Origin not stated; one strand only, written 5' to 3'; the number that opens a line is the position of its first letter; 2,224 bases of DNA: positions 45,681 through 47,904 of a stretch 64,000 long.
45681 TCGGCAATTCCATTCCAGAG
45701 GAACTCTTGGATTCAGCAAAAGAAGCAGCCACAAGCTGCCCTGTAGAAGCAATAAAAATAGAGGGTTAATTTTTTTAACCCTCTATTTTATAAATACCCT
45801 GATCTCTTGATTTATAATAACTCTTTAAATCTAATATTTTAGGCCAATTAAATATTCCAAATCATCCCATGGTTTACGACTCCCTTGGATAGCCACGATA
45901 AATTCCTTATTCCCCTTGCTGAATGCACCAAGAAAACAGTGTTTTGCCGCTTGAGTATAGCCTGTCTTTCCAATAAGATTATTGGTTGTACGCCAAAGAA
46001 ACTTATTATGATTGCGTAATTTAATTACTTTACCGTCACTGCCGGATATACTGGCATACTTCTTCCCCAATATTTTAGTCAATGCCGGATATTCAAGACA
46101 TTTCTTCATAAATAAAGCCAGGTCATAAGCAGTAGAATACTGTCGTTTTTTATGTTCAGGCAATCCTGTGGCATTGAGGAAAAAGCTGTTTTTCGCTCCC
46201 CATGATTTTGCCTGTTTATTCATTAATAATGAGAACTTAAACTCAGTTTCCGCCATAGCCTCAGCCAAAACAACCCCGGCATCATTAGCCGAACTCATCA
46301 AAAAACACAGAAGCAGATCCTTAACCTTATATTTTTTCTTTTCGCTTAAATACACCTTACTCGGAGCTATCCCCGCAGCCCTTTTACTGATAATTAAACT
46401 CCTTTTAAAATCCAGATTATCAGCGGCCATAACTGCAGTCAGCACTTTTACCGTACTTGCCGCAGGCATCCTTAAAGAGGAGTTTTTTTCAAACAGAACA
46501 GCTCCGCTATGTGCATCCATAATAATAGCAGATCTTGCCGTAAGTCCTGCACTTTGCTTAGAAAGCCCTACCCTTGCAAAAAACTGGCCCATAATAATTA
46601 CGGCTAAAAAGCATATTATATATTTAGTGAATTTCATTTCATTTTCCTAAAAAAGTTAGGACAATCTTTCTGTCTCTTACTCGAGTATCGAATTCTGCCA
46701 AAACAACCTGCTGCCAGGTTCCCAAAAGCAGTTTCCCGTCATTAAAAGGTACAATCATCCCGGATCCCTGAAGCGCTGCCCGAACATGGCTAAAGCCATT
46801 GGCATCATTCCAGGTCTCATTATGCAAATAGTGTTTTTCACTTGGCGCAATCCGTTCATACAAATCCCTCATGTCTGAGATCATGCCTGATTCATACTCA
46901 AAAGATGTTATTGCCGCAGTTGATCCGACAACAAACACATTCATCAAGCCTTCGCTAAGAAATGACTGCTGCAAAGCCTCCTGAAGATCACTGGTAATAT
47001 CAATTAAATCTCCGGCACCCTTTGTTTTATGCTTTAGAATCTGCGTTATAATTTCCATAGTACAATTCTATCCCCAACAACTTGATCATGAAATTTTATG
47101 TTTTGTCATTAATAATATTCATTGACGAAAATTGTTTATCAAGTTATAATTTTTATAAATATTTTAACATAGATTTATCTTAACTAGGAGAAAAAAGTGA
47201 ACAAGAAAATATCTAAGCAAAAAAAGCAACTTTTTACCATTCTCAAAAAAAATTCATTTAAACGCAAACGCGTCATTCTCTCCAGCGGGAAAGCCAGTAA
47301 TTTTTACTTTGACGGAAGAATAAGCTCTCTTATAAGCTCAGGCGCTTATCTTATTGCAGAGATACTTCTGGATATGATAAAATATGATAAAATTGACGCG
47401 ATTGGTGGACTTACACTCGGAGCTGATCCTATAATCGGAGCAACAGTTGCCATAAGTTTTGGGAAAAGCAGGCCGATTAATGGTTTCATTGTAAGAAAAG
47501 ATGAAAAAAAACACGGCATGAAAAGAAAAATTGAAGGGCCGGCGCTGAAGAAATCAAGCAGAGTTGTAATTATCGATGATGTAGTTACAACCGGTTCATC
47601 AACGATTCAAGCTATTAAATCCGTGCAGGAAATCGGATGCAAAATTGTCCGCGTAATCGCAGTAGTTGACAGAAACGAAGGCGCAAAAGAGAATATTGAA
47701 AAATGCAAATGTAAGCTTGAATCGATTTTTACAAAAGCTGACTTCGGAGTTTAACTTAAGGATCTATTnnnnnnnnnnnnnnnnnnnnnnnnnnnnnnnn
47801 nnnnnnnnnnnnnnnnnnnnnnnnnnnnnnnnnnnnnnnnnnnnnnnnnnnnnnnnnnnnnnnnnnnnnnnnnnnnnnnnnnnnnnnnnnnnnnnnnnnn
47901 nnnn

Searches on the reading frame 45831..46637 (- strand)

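Call 8: search_protein_families(library=pfam, proteins=[window:45831-46637:-], max_evalue=0.001)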
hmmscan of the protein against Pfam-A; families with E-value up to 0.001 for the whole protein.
window:45831-46637:- (268 aa): 3 families
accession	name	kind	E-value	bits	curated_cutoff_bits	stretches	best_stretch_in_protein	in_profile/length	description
PF00768.25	Peptidase_S11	-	1.6e-46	159.1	27.6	1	28-250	6-234/239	D-alanyl-D-alanine carboxypeptidase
PF02113.21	Peptidase_S13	-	7.3e-06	25.4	22.8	1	33-76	16-60/444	D-Ala-D-Ala carboxypeptidase 3 (S13) family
PF13354.11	Beta-lactamase2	-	2.4e-05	24.2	22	1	39-182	4-148/214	Beta-lactamase enzyme family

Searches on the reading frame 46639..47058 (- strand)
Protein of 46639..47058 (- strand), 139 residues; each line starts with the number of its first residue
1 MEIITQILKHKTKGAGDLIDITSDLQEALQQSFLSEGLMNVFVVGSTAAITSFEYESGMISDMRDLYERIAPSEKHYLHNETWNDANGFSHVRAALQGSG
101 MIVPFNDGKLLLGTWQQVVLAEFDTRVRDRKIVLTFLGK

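Call 8: search_protein_families(library=pfam, proteins=[window:46639-47058:-], max_evalue=0.001)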
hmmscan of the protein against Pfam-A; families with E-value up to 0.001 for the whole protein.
window:46639-47058:- (139 aa): 1 family
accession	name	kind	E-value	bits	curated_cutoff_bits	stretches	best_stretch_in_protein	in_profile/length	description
PF01894.22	UPF0047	-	4.1e-30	104.8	27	1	20-135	1-116/117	Uncharacterised protein family UPF0047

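Call 78: search_protein_families(library=ncbifam, proteins=[window:46639-47058:-], max_evalue=0.00001)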
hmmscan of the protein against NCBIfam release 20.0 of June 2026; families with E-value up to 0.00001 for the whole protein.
window:46639-47058:- (139 aa): 1 family
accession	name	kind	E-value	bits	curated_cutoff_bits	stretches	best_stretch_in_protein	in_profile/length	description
TIGR00149.1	TIGR00149_YjbQ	hypoth_equivalog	1.2e-26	93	67.75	1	10-138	5-131/132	secondary thiamine-phosphate synthase enzyme YjbQ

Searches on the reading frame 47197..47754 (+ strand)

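Call 8: search_protein_families(library=pfam, proteins=[window:47197-47754:+], max_evalue=0.001)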
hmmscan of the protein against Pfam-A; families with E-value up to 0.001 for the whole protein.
window:47197-47754:+ (185 aa): 3 families
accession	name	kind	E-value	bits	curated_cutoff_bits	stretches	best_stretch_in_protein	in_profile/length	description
PF00156.33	Pribosyltran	-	1.7e-10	40.9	26.3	1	107-171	70-138/158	Phosphoribosyl transferase domain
PF14681.12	UPRTase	-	6.5e-06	26.2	27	1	118-171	118-173/206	Uracil phosphoribosyltransferase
PF15609.12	PRTase_2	-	0.00021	21.3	28.8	1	116-171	115-172/188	Phosphoribosyl transferase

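Call 78: search_protein_families(library=ncbifam, proteins=[window:47197-47754:+], max_evalue=0.00001)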
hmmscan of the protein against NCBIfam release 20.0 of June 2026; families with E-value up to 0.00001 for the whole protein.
window:47197-47754:+ (185 aa): 14 families
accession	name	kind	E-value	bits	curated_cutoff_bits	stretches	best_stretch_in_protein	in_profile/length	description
TIGR00336.1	pyrE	equivalog_domain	4.8e-37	127.4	106.8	1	17-182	5-172/173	orotate phosphoribosyltransferase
NF010382.0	PRK13809.1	equivalog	4.2e-15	55.7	208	1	19-181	21-179/210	orotate phosphoribosyltransferase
TIGR01367.1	pyrE_Therm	equivalog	6.8e-15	55.2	150.25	1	20-167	11-152/187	orotate phosphoribosyltransferase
NF004034.0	PRK05500.1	equivalog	3.7e-13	48.9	656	1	29-179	308-452/478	bifunctional orotidine-5'-phosphate decarboxylase/orotate phosphoribosyltransferase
NF001729.0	PRK00455.1-3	equivalog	3.8e-12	46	245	1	6-181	13-189/231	orotate phosphoribosyltransferase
NF040646.1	HPT_Archaea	equivalog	3.6e-10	39.7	200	1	116-177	110-171/184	hypoxanthine/guanine phosphoribosyltransferase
NF002620.0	PRK02277.1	subfamily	2.2e-09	37.3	115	1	52-161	71-182/201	orotate phosphoribosyltransferase-like protein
NF002635.0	PRK02304.1-4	subfamily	3.3e-09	36.6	146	1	117-177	112-171/188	adenine phosphoribosyltransferase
NF009211.0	PRK12560.1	equivalog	6.9e-09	35.8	188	1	116-177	110-173/187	adenine phosphoribosyltransferase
NF002634.0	PRK02304.1-3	equivalog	1.6e-07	31.2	170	1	112-177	110-176/182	adenine phosphoribosyltransferase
TIGR01090.1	apt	equivalog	8.7e-07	29.2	185.85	1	111-160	100-149/169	adenine phosphoribosyltransferase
NF005592.0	PRK07322.1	subfamily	1.6e-06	27.6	143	1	119-164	119-164/180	adenine phosphoribosyltransferase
NF001097.0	PRK00129.1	equivalog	3.2e-06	27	114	1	99-165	103-169/209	uracil phosphoribosyltransferase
NF004689.0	PRK06031.1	equivalog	4.1e-06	26.2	175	1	118-171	152-205/233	phosphoribosyltransferase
